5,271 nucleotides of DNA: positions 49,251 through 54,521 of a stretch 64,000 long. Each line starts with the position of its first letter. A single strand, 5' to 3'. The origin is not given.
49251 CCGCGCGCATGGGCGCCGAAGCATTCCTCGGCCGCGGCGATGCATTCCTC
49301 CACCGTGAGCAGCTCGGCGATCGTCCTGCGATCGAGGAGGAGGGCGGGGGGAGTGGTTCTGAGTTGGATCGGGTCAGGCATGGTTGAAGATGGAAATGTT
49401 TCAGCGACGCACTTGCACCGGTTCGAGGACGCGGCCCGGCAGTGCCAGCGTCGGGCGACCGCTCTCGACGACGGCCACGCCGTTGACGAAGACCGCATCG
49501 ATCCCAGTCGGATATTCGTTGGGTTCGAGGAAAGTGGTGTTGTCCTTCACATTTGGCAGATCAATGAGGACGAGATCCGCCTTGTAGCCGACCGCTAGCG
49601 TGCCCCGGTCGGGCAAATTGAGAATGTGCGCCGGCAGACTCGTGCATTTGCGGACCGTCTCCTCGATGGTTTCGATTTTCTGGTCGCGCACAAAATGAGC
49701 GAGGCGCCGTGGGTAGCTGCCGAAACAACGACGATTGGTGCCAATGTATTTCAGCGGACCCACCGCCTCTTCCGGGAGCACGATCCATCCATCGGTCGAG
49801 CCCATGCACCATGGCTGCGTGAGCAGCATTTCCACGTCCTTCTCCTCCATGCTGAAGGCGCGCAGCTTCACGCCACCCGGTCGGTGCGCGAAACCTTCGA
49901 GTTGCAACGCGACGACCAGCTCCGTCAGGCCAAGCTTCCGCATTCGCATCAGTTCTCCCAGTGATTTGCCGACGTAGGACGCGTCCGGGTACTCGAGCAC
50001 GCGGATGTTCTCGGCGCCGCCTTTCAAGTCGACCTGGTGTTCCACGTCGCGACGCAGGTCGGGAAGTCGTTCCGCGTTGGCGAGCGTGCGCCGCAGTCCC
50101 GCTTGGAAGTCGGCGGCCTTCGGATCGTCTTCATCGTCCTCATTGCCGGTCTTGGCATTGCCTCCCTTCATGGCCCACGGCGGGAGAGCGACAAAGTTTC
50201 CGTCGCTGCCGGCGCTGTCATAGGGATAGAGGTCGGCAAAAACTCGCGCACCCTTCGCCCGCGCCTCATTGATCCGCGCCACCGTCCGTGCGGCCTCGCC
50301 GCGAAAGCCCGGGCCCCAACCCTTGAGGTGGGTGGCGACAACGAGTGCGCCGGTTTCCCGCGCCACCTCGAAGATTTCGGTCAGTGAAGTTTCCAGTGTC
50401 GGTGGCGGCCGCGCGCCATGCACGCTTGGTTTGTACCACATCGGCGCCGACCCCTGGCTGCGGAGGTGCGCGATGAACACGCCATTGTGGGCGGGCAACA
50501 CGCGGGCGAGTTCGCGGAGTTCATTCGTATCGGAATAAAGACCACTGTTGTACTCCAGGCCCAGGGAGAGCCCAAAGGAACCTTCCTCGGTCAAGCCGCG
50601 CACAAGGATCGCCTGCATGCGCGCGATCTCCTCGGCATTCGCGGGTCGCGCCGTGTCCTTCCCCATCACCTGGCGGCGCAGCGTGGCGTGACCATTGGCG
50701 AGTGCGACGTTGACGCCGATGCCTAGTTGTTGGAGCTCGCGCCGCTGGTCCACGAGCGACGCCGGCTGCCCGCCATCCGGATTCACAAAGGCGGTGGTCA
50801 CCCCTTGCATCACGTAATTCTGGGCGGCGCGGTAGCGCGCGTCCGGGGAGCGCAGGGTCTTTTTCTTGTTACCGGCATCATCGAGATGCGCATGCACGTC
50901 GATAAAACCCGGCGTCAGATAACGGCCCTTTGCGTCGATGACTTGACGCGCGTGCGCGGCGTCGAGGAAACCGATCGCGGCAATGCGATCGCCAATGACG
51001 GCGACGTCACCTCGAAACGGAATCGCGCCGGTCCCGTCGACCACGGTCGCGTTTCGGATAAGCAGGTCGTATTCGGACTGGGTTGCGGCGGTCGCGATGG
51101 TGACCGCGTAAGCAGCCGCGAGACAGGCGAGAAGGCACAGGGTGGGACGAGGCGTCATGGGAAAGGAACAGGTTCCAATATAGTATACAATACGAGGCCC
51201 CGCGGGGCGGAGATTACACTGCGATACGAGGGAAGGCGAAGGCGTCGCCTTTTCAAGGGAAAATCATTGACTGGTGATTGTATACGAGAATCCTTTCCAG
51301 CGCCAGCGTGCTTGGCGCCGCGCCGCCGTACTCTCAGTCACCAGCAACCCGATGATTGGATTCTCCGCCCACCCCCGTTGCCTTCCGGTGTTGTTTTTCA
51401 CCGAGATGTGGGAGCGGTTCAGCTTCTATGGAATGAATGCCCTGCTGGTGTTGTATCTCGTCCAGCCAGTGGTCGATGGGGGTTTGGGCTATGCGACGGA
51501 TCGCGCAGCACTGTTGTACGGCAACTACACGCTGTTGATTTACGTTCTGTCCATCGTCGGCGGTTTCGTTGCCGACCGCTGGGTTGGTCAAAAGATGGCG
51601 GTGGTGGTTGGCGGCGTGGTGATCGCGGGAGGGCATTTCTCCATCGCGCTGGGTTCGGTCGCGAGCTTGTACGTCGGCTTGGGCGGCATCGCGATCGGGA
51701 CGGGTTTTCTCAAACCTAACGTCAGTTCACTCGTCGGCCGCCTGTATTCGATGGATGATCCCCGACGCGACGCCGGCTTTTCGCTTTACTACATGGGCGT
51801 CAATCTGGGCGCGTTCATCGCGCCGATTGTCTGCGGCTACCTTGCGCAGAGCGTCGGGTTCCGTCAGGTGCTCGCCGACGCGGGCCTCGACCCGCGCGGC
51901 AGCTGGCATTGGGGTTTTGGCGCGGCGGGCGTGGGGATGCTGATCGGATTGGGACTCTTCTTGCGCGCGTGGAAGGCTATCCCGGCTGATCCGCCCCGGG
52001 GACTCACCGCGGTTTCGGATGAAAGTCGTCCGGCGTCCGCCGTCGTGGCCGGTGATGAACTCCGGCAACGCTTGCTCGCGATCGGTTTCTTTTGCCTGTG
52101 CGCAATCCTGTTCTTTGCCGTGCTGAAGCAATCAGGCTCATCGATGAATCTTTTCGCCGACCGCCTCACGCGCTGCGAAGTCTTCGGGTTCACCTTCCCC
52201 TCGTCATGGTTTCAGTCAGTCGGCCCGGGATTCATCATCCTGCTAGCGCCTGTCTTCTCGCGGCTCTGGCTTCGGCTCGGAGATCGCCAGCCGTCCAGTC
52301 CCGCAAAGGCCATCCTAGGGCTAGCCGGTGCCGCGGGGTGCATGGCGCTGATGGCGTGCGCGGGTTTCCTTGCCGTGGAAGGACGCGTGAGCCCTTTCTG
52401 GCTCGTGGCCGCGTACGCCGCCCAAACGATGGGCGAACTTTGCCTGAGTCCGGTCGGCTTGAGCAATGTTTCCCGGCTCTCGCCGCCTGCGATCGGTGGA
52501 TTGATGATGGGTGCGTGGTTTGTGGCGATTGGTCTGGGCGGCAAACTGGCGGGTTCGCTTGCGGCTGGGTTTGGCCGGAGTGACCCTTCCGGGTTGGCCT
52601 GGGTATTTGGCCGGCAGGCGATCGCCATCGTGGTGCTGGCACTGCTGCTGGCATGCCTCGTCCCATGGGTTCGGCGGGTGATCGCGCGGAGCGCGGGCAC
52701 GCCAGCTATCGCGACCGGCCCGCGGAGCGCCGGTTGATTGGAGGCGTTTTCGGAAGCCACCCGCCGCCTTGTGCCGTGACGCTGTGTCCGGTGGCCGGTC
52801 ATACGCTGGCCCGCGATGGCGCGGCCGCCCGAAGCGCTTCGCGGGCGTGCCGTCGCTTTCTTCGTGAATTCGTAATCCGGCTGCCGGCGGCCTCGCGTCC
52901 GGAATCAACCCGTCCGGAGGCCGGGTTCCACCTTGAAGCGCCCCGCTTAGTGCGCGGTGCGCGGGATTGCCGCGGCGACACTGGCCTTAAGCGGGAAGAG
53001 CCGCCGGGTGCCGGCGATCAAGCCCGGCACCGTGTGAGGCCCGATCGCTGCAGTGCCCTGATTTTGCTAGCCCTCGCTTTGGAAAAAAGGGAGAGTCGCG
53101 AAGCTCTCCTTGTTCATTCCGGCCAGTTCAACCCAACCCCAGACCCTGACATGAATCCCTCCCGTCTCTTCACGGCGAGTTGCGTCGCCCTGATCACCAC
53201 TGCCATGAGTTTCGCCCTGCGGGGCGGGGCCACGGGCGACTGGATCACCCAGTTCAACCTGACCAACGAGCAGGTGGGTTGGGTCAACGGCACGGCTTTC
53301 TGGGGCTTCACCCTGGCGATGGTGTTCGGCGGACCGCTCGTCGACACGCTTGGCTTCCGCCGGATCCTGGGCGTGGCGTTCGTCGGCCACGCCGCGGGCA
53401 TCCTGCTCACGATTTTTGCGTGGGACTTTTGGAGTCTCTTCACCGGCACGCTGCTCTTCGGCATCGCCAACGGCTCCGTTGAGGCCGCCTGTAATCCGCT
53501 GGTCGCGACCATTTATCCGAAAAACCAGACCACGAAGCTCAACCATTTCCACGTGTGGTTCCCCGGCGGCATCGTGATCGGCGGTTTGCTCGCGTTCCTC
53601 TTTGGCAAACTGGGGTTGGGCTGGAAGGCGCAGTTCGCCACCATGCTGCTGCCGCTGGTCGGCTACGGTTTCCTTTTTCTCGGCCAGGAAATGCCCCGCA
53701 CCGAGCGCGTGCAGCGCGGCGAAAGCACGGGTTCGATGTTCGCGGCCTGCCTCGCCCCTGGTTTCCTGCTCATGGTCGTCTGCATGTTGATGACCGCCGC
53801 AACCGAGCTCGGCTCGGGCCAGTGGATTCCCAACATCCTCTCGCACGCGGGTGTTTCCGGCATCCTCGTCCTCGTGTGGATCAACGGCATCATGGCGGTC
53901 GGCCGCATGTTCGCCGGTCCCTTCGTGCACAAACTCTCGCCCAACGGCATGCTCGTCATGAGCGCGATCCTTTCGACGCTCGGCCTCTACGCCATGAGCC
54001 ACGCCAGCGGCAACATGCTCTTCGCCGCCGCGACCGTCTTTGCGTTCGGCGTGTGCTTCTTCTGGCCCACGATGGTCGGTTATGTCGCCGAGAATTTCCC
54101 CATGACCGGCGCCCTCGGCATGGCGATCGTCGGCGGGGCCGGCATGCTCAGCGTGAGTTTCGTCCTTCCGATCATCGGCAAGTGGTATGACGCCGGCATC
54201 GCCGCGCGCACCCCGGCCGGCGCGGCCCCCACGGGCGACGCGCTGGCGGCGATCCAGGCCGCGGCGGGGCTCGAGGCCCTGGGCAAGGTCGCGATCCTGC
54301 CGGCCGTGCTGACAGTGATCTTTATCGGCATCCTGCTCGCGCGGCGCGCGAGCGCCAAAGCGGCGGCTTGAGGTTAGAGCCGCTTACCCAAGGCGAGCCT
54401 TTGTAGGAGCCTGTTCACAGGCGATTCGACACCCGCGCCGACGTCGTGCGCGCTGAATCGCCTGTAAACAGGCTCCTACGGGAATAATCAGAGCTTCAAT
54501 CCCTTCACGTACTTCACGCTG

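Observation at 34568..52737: GntR-centred 18-kb locus joining a siderophore-type TonB receptor and PepSY protein to enzymes for D-amino-acid, ornithine and peptide breakdown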

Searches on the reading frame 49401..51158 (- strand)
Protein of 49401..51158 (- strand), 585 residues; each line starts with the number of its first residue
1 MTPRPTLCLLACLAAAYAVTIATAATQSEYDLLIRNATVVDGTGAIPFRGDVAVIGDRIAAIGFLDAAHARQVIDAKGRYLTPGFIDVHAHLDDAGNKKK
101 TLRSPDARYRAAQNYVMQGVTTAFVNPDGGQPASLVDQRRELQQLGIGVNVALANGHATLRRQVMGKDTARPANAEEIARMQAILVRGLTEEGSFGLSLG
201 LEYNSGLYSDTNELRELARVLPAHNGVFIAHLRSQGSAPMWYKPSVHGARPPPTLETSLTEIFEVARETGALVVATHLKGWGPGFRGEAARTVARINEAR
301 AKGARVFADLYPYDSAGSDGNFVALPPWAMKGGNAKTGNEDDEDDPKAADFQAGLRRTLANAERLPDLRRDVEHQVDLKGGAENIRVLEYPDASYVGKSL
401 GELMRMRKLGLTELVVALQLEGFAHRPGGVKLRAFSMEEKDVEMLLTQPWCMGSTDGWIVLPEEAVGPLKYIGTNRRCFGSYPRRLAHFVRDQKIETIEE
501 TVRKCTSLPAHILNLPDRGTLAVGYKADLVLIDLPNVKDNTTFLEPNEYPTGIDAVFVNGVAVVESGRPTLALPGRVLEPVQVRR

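Call 4: search_protein_families(library=pfam, proteins=[window:49401-51158:-])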
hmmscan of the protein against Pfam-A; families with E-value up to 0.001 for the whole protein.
window:49401-51158:- (585 aa): 2 families
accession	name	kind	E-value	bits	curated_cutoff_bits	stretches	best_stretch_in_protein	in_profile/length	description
PF07969.17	Amidohydro_3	-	1.7e-25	90.9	29.7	2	478-564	389-472/472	Amidohydrolase family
PF01979.26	Amidohydro_1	-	1.4e-13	51.2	25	1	496-563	281-345/345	Amidohydrolase family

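Call 6: search_protein_families(library=ncbifam, proteins=[window:49401-51158:-], max_evalue=0.00001)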
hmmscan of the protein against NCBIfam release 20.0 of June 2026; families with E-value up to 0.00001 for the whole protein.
window:49401-51158:- (585 aa): 48 families (the best 25 are shown)
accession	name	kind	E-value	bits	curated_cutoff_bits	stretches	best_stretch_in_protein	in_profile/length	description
NF006560.0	PRK09061.1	subfamily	6e-45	153.5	340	2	15-317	11-296/517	amidohydrolase family protein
NF006689.0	PRK09237.1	equivalog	1.4e-18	66.6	371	1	29-123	2-89/383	amidohydrolase/deacetylase family metallohydrolase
NF006559.0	PRK09060.1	equivalog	1.6e-18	66.3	482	1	27-129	2-97/444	dihydroorotase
NF004839.0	PRK06189.1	equivalog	1.9e-17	63.1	631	1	29-306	2-259/451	allantoinase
NF006688.0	PRK09236.1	equivalog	3.7e-17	62.3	535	1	31-136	3-101/444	dihydroorotase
NF009941.0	PRK13404.1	subfamily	2.4e-16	59.4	647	1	28-122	2-91/478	dihydropyrimidinase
TIGR00857.1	pyrC_multi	subfamily_domain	5.2e-16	58.6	279.05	1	49-100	5-56/412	dihydroorotase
TIGR03178.1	allantoinase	equivalog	1e-15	57.5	357.85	1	31-134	1-97/441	allantoinase AllB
NF011990.0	PRK15446.2-6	subfamily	1.2e-15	57.2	233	1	32-125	3-102/390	alpha-D-ribose 1-methylphosphonate 5-triphosphate diphosphatase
TIGR02033.1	D-hydantoinase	equivalog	1.3e-15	57.3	393.25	1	32-123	1-88/454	dihydropyrimidinase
NF002668.0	PRK02382.1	equivalog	2.3e-14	53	452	1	33-129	2-89/436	dihydroorotase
NF005791.0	PRK07627.1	equivalog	1.8e-13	50.2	442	1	32-129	3-96/425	dihydroorotase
NF006056.0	PRK08204.1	subfamily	2.8e-13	49.5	391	1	32-95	5-70/449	hypothetical protein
NF005751.0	PRK07575.1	equivalog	2.9e-13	49.1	529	1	31-102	4-75/440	dihydroorotase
NF009060.0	PRK12394.1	equivalog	3.6e-13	49.1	442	1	30-95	3-68/381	metallo-dependent hydrolase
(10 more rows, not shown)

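Call 49: search_solved_structures(query=window:49401-51158:-, max_evalue=1e-10)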
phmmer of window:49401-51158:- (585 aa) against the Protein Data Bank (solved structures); distinct sequences matched with E-value up to 1e-10: 8.
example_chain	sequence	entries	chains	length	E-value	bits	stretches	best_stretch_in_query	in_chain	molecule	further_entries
9g5m_A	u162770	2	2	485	2.1e-49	172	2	30-318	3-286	Amidohydrolase family protein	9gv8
1rjp_A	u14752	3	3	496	2.2e-46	162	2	28-317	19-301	D-aminoacylase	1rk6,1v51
1m7j_A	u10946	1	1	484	2.5e-46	161.9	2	28-317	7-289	D-aminoacylase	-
1rjq_A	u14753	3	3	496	2.8e-46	161.7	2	28-317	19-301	D-aminoacylase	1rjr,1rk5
1v4y_A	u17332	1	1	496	5.5e-45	157.4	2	28-317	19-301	D-aminoacylase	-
3gip_A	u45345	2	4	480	1.9e-44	155.7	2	29-316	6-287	N-acyl-D-glutamate deacylase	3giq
9kb3_A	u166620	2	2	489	2.1e-41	145.6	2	30-318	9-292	Carbohydrate de-N-acetylated protein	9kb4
9kb1_A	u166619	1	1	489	2.1e-41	145.6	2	30-318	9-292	PpOngB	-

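Call 88: search_solved_structures(query=window:49401-51158:-, max_evalue=1e-40, show_alignments=3)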
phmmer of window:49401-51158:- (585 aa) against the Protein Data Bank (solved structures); distinct sequences matched with E-value up to 1e-40: 8.
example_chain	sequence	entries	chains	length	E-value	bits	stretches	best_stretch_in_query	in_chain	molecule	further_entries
9g5m_A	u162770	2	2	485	2.1e-49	172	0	30-318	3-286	Amidohydrolase family protein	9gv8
1rjp_A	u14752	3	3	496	2.2e-46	162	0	28-317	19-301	D-aminoacylase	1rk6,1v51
1m7j_A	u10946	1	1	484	2.5e-46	161.9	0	28-317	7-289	D-aminoacylase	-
1rjq_A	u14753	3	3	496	2.8e-46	161.7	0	28-317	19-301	D-aminoacylase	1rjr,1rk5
1v4y_A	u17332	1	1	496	5.5e-45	157.4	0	28-317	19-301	D-aminoacylase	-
3gip_A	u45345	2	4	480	1.9e-44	155.7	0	29-316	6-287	N-acyl-D-glutamate deacylase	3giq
9kb3_A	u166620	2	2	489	2.1e-41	145.6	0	30-318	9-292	Carbohydrate de-N-acetylated protein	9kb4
9kb1_A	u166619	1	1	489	2.1e-41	145.6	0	30-318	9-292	PpOngB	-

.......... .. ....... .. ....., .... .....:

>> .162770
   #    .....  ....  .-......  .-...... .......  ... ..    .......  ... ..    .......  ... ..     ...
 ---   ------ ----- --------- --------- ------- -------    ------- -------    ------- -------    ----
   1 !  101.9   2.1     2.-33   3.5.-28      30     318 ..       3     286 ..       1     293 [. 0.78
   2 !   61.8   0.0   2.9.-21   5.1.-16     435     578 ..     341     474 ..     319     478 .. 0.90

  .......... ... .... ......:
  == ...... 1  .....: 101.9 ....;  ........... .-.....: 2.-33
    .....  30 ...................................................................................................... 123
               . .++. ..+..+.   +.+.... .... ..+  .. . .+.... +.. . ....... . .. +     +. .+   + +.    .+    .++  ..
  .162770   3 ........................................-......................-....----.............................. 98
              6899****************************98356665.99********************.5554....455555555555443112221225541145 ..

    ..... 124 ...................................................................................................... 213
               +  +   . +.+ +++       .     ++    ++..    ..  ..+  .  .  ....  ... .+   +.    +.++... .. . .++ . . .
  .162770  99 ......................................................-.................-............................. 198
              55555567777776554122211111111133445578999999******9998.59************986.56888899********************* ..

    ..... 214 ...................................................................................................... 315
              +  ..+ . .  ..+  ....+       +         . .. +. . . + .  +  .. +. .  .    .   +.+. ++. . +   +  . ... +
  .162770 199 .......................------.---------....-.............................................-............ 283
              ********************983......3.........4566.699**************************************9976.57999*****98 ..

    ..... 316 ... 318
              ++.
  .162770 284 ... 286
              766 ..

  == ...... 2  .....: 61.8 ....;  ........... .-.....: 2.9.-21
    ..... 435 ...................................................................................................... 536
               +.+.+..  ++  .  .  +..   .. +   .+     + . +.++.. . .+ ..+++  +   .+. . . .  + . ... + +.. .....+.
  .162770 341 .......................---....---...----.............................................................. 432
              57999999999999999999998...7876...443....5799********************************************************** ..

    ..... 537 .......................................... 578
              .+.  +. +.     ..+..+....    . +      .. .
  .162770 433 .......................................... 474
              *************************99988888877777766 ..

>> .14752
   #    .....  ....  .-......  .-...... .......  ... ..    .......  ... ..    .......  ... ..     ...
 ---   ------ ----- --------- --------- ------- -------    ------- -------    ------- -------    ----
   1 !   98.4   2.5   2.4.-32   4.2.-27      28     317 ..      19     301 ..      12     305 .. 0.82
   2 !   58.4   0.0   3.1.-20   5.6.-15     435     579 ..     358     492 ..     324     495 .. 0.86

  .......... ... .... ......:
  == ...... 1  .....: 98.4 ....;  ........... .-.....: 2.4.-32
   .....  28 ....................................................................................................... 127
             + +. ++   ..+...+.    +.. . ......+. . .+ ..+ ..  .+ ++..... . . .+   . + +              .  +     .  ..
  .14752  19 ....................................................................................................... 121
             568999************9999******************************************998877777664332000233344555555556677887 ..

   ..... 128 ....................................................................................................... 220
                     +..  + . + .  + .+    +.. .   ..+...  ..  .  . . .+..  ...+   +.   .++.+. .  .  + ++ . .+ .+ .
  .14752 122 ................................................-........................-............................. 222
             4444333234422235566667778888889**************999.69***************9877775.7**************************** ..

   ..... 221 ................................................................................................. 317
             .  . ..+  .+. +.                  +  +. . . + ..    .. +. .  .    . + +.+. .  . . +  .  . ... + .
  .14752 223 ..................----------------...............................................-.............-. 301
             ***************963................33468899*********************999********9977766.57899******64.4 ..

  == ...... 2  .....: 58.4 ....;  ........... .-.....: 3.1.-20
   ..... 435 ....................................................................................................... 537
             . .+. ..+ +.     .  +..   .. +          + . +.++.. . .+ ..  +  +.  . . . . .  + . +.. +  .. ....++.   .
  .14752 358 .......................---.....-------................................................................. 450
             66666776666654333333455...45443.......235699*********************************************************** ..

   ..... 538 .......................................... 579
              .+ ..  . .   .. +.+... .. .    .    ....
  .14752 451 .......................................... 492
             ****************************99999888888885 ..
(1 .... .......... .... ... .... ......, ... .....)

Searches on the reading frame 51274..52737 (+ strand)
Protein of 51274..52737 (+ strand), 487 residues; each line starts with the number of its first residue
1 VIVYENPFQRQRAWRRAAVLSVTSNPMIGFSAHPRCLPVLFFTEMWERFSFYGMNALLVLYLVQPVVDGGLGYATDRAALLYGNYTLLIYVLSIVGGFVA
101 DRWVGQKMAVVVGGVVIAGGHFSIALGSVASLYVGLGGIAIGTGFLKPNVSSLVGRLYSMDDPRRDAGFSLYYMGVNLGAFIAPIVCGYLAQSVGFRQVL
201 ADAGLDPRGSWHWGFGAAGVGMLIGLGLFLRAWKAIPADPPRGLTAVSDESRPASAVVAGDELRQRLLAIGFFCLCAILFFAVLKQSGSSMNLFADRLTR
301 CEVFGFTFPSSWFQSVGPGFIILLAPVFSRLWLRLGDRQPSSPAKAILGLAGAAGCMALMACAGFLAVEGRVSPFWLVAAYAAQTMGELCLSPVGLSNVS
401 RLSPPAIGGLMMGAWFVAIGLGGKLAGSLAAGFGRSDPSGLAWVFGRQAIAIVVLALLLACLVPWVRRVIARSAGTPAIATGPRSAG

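Call 4: search_protein_families(library=pfam, proteins=[window:51274-52737:+])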
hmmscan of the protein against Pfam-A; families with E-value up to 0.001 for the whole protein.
window:51274-52737:+ (487 aa): 2 families
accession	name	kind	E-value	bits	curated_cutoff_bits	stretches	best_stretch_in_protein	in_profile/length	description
PF00854.27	PTR2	-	8.6e-58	196.5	27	2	108-242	2-131/392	POT family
PF07690.21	MFS_1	-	2.7e-20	73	33.4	1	51-362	8-288/347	Major Facilitator Superfamily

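Call 6: search_protein_families(library=ncbifam, proteins=[window:51274-52737:+], max_evalue=0.00001)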
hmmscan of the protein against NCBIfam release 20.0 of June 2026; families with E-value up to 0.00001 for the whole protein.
window:51274-52737:+ (487 aa): 5 families
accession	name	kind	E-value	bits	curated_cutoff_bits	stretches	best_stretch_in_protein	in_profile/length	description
TIGR00924.1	yjdL_sub1_fam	subfamily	4.4e-96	322.8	130.2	2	30-237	5-196/475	oligopeptide:H+ symporter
NF007137.0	PRK09584.1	equivalog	2.2e-59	201.5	728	2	33-200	19-183/500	dipeptide/tripeptide permease DtpA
NF007575.0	PRK10207.1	equivalog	3.6e-53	181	856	2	27-196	6-172/489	dipeptide/tripeptide permease DtpB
NF012006.0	PRK15462.1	subfamily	6.6e-52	176.8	623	2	32-231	6-187/493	dipeptide permease DtpD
TIGR00926.1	2A1704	subfamily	4.3e-28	98.1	821.6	1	39-243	7-208/671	oligopeptide:H+ symporter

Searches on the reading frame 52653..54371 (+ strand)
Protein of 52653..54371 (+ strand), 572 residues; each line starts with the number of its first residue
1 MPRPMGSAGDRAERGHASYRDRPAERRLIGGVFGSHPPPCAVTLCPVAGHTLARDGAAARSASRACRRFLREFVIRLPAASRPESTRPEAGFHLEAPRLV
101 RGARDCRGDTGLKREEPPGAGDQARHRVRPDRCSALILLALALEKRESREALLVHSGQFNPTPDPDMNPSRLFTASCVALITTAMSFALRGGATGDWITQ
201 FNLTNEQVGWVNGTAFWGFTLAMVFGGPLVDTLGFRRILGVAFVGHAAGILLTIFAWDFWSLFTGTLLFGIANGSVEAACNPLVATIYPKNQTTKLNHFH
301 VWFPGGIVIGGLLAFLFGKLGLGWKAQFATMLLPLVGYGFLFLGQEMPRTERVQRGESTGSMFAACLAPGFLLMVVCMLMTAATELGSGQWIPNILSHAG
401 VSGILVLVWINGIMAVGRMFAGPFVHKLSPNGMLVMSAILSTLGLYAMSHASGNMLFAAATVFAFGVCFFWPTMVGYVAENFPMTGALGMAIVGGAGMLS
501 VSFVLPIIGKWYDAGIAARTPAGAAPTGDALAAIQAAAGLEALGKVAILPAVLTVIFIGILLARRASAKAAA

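Call 4: search_protein_families(library=pfam, proteins=[window:52653-54371:+])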
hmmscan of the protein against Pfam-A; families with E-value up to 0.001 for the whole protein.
window:52653-54371:+ (572 aa): 1 family
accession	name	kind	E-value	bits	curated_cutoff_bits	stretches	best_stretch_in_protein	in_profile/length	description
PF07690.21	MFS_1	-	7.1e-23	81.5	33.4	1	179-499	4-341/347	Major Facilitator Superfamily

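Call 6: search_protein_families(library=ncbifam, proteins=[window:52653-54371:+], max_evalue=0.00001)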
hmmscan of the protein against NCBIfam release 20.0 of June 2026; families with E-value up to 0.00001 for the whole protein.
window:52653-54371:+ (572 aa): 3 families
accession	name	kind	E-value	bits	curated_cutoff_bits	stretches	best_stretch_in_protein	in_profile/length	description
TIGR00895.1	2A0115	subfamily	8.2e-09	34.8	418.55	1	173-336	19-183/398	aromatic acid/H+ symport family MFS transporter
TIGR00893.1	2A0114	subfamily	2.8e-06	26.5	395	1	200-341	23-164/399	D-galactonate transporter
TIGR00881.1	2A0104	subfamily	4.2e-06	26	407.75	1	198-342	22-167/379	phosphoglycerate transporter protein PgtP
